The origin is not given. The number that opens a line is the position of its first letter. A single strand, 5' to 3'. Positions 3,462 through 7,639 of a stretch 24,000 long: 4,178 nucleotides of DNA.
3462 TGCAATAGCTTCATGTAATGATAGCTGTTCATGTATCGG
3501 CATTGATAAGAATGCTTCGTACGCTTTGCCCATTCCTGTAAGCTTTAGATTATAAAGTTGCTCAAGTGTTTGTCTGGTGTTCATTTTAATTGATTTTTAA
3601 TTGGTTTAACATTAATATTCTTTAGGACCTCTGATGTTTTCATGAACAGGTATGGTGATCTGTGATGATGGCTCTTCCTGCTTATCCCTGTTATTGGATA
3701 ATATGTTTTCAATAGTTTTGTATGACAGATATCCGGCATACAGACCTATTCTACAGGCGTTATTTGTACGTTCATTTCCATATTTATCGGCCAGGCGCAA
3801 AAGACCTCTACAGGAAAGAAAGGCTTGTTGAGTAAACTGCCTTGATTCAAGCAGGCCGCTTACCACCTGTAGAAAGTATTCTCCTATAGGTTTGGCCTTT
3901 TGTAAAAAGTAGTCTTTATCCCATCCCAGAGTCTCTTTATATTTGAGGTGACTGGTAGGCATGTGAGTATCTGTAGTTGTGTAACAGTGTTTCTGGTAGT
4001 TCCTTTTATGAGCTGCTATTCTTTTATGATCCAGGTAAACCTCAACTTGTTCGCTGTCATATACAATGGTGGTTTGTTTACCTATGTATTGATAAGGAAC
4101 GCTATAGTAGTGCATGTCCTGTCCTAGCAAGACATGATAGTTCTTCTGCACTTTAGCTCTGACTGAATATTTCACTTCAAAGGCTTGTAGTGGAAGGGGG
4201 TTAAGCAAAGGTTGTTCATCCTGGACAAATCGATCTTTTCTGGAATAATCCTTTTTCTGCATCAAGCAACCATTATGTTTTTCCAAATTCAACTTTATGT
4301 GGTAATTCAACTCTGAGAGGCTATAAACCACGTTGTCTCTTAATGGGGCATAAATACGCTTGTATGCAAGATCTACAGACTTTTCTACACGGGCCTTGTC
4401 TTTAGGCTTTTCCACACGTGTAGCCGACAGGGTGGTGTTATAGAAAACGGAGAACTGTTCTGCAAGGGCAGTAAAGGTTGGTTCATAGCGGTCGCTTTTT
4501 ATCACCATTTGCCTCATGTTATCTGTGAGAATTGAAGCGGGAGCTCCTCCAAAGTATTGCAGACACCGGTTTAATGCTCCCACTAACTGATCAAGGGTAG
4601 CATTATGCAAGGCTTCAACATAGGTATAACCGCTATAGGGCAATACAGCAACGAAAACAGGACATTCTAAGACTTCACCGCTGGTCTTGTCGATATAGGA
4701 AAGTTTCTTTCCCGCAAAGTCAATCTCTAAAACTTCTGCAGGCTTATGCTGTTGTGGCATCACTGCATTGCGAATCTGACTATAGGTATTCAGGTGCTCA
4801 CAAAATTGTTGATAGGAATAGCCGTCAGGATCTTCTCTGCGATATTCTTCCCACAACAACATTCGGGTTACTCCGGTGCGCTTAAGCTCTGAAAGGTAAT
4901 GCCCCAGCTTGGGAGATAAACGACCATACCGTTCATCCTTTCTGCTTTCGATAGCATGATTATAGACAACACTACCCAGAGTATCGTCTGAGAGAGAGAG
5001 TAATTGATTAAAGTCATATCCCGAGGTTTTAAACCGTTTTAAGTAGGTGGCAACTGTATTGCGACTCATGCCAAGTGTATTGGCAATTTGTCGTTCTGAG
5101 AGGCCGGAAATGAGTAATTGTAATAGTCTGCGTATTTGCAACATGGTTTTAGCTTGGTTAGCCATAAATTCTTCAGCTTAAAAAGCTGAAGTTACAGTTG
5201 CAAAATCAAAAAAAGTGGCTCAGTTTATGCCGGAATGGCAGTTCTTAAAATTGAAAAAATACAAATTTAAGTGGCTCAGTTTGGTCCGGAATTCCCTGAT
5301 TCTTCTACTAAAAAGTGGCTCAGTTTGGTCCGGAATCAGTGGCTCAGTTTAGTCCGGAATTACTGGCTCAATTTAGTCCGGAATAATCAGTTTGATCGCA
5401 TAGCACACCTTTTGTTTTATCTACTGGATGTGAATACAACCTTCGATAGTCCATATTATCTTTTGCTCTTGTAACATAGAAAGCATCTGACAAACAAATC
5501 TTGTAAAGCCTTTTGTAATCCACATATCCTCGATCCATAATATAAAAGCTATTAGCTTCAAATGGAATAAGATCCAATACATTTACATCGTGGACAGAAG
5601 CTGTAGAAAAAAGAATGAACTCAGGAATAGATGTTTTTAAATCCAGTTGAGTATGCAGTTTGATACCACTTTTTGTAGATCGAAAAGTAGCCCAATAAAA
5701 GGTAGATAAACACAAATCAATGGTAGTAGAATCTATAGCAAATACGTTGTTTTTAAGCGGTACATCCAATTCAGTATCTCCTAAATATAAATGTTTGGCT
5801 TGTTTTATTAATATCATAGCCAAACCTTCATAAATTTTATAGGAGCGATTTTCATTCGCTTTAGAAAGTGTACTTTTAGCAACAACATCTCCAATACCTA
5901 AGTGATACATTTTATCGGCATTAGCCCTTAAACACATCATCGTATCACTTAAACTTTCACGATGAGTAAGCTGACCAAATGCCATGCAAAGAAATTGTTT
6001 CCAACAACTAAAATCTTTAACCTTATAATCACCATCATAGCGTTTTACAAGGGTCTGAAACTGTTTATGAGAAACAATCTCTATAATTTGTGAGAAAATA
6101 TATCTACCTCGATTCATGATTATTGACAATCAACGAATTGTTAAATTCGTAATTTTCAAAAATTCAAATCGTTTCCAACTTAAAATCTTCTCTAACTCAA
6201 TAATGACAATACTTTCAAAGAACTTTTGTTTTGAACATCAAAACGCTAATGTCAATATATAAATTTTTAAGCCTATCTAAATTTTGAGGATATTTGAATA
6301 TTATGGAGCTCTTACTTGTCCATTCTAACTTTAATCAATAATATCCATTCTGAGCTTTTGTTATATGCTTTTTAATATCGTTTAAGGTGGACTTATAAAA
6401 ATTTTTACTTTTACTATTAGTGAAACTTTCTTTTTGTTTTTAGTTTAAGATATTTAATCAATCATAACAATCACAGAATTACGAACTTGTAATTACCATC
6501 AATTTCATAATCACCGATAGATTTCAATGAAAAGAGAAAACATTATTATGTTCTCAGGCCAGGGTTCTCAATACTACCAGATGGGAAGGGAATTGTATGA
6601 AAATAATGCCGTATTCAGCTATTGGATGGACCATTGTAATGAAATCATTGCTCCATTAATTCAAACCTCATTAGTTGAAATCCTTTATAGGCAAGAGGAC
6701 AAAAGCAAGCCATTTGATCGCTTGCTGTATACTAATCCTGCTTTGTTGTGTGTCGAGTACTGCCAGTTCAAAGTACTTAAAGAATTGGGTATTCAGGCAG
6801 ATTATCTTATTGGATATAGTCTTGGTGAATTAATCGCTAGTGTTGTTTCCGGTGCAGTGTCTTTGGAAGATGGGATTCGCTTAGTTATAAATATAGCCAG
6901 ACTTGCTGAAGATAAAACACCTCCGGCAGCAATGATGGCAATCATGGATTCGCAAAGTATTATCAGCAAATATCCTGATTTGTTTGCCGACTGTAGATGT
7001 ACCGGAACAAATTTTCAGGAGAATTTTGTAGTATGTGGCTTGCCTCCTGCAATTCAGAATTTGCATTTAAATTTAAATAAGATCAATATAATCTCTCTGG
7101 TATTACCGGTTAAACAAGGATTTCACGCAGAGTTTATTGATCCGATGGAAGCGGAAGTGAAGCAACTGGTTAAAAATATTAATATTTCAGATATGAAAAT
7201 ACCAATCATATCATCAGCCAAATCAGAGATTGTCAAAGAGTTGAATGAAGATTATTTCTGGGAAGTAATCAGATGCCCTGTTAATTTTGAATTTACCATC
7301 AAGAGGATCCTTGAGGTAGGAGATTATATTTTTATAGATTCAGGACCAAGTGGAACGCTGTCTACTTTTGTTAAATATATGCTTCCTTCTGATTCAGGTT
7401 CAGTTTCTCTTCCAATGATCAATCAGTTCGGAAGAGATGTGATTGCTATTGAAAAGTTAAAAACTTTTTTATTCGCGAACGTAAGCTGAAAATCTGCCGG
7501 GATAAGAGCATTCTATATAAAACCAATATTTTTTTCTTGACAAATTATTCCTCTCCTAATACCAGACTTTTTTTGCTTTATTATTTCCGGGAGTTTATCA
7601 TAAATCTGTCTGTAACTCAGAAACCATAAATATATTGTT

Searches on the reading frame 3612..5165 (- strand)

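Call 23: search_protein_families(library=pfam, proteins=[window:3612-5165:-], max_evalue=0.001)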
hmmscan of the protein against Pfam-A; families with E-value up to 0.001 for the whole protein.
window:3612-5165:- (517 aa): 8 families
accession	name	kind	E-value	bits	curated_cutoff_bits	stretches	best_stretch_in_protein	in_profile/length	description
PF22483.2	Mu-transpos_C_2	-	8.5e-16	57.9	27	1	324-397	1-72/73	Mu transposase, C-terminal domain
PF00665.32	rve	-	4.2e-09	37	32.6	1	140-237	2-89/102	Integrase core domain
PF13384.12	HTH_23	-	2.3e-06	27.7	24.6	1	13-52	9-48/50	Homeodomain-like domain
PF13551.12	HTH_29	-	2.9e-05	24.5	28.1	1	15-49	5-40/64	Winged helix-turn helix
PF00196.25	GerE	-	8.9e-05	22.5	23.5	1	14-44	10-40/57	Bacterial regulatory proteins, luxR family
PF13412.12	HTH_24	-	0.00016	21.6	21.9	1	13-50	7-46/48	Winged helix-turn-helix DNA-binding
PF08281.18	Sigma70_r4_2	-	0.00025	21.1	25.7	0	19-44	24-49/54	Sigma-70, region 4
PF07750.17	GcrA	-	0.00066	20.5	26.9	0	11-50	8-48/155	GcrA cell cycle regulator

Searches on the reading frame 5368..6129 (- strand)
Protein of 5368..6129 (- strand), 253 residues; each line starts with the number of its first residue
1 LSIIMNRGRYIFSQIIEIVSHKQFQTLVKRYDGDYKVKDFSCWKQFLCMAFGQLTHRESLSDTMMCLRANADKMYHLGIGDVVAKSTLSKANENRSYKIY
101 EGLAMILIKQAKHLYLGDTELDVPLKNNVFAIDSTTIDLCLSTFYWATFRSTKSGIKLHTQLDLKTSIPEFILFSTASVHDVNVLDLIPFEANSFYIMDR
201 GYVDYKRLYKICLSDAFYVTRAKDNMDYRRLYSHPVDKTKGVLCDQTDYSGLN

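Call 23: search_protein_families(library=pfam, proteins=[window:5368-6129:-], max_evalue=0.001)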
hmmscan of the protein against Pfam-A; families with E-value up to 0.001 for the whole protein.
window:5368-6129:- (253 aa): 2 families
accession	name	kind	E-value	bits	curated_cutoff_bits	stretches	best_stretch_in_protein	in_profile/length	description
PF14294.11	DUF4372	-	1.1e-28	99.6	25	1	8-79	2-73/74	Domain of unknown function (DUF4372)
PF01609.27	DDE_Tnp_1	-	3e-12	47.2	23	1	127-237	4-116/200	Transposase DDE domain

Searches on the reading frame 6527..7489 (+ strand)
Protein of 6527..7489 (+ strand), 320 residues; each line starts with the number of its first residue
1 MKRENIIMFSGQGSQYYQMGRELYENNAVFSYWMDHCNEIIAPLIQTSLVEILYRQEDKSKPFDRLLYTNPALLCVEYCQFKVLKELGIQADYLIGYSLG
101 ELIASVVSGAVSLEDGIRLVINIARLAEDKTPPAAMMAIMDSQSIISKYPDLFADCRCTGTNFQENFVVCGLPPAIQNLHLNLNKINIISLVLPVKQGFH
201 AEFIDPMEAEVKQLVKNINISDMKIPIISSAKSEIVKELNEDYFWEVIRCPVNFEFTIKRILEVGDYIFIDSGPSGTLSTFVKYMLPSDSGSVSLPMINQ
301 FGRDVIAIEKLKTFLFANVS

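Call 23: search_protein_families(library=pfam, proteins=[window:6527-7489:+], max_evalue=0.001)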
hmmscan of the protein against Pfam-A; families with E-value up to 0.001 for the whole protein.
window:6527-7489:+ (320 aa): 1 family
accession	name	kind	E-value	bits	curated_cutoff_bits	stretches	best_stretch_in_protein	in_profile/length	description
PF00698.26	Acyl_transf_1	-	1.3e-34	120.5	32.7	1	8-291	3-284/319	Acyl transferase domain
